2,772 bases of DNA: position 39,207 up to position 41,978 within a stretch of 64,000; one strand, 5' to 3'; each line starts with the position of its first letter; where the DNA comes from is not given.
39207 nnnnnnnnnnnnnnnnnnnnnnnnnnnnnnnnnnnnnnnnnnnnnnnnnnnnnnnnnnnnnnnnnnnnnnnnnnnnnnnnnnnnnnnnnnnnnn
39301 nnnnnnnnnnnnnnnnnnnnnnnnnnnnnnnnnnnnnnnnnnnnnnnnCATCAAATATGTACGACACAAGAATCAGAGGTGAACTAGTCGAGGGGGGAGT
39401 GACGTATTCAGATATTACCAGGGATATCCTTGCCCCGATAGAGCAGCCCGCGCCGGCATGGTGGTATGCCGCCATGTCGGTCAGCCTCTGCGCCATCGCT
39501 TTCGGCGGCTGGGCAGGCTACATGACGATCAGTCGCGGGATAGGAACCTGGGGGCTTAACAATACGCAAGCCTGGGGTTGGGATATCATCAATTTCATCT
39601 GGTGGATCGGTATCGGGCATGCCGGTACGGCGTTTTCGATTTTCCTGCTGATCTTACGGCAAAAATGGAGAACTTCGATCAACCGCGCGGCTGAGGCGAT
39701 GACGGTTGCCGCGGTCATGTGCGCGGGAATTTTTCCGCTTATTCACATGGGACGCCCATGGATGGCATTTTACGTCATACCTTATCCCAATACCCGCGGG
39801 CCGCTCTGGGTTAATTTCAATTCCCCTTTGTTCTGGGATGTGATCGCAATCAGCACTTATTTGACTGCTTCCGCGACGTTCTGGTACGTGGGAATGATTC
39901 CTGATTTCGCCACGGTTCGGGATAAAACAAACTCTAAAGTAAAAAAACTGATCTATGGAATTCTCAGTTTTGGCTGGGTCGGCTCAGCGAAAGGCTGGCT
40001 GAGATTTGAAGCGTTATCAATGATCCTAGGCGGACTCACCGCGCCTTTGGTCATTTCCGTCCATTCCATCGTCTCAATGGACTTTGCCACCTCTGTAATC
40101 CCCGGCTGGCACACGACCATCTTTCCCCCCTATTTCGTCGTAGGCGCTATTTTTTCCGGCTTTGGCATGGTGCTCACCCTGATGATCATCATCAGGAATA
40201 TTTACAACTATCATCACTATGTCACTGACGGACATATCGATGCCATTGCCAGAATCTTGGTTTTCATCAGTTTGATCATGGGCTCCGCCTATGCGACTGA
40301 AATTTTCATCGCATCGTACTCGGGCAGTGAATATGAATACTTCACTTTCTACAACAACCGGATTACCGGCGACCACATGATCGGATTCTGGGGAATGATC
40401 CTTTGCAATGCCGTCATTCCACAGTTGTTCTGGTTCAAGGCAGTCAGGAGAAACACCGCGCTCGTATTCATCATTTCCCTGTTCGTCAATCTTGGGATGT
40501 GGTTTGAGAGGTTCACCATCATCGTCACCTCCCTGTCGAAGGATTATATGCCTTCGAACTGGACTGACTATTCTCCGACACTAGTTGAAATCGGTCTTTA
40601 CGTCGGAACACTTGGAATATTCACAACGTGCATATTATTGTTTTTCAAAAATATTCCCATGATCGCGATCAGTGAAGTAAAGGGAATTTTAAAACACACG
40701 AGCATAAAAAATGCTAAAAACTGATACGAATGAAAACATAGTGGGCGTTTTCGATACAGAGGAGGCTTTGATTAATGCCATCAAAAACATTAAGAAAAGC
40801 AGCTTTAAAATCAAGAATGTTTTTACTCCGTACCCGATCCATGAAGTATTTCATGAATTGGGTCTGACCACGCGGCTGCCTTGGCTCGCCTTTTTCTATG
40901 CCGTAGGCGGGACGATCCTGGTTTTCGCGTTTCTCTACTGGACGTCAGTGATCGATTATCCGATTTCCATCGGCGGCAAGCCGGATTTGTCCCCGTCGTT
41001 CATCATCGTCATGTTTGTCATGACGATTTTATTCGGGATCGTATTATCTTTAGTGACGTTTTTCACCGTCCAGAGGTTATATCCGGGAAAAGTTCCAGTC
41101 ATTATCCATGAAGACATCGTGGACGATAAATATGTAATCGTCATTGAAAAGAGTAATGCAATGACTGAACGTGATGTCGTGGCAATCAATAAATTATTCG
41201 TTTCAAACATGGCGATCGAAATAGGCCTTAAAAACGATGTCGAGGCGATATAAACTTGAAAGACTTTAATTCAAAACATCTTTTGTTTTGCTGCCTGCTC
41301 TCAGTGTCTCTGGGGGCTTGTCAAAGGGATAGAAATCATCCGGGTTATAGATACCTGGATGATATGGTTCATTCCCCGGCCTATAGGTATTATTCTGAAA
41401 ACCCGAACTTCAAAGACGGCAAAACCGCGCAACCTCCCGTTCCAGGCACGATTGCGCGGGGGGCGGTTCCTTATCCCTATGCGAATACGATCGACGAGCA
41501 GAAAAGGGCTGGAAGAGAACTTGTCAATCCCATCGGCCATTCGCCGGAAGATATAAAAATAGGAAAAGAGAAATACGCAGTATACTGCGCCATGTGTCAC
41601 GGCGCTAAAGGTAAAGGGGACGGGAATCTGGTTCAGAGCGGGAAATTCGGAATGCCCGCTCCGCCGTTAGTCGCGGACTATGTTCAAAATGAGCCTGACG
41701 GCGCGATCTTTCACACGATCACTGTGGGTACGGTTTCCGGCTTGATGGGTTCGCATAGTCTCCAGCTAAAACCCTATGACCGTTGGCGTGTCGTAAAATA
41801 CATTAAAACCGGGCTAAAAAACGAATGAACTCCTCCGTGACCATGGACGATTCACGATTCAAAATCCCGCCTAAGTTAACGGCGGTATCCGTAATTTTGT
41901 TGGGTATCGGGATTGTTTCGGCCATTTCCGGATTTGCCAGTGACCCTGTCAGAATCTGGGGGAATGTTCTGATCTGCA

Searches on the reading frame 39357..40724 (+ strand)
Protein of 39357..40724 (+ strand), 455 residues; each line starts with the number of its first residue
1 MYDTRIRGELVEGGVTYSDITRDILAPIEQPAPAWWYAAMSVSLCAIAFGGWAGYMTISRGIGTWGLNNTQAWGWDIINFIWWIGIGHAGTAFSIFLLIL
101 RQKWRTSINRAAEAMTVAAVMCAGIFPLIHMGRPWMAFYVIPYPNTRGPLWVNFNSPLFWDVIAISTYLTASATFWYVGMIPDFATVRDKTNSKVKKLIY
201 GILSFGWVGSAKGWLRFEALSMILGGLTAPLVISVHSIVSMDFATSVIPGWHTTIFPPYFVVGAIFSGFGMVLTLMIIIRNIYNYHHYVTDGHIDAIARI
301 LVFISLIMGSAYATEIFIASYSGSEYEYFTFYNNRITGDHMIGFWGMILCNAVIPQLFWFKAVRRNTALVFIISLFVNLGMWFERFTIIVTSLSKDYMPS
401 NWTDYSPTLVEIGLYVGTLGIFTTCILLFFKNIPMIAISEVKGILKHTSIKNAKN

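Call 8: search_protein_families(library=pfam, proteins=[window:39357-40724:+])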
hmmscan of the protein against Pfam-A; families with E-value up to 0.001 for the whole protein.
window:39357-40724:+ (455 aa): 1 family
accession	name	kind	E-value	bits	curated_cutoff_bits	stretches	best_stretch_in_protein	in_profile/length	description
PF03916.19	NrfD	-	1.4e-18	68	25.8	1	68-392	6-308/313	Polysulphide reductase, NrfD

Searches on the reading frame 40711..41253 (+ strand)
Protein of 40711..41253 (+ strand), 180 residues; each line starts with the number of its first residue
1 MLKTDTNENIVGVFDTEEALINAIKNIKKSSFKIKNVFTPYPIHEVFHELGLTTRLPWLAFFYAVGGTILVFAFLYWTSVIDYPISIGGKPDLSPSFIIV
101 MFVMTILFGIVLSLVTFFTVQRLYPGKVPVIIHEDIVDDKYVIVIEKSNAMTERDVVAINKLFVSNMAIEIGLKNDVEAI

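Call 8: search_protein_families(library=pfam, proteins=[window:40711-41253:+])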
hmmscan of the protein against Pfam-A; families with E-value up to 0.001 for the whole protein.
window:40711-41253:+ (180 aa): 1 family
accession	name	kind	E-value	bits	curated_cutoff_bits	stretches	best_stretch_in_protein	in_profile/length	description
PF11821.13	ActD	-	2.1e-39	135.3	25.7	1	10-171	3-168/170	Alternative complex III, ActD subunit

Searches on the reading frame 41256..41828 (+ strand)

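Call 8: search_protein_families(library=pfam, proteins=[window:41256-41828:+])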
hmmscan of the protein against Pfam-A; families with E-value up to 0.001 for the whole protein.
window:41256-41828:+ (190 aa): 2 families
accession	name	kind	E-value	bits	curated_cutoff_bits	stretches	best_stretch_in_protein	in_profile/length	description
PF13442.11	Cytochrome_CBB3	-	2.9e-08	34.4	27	1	99-183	2-68/68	Cytochrome C oxidase, cbb3-type, subunit III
PF00034.26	Cytochrom_C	-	1.6e-07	33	21.3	1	101-185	2-88/90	Cytochrome c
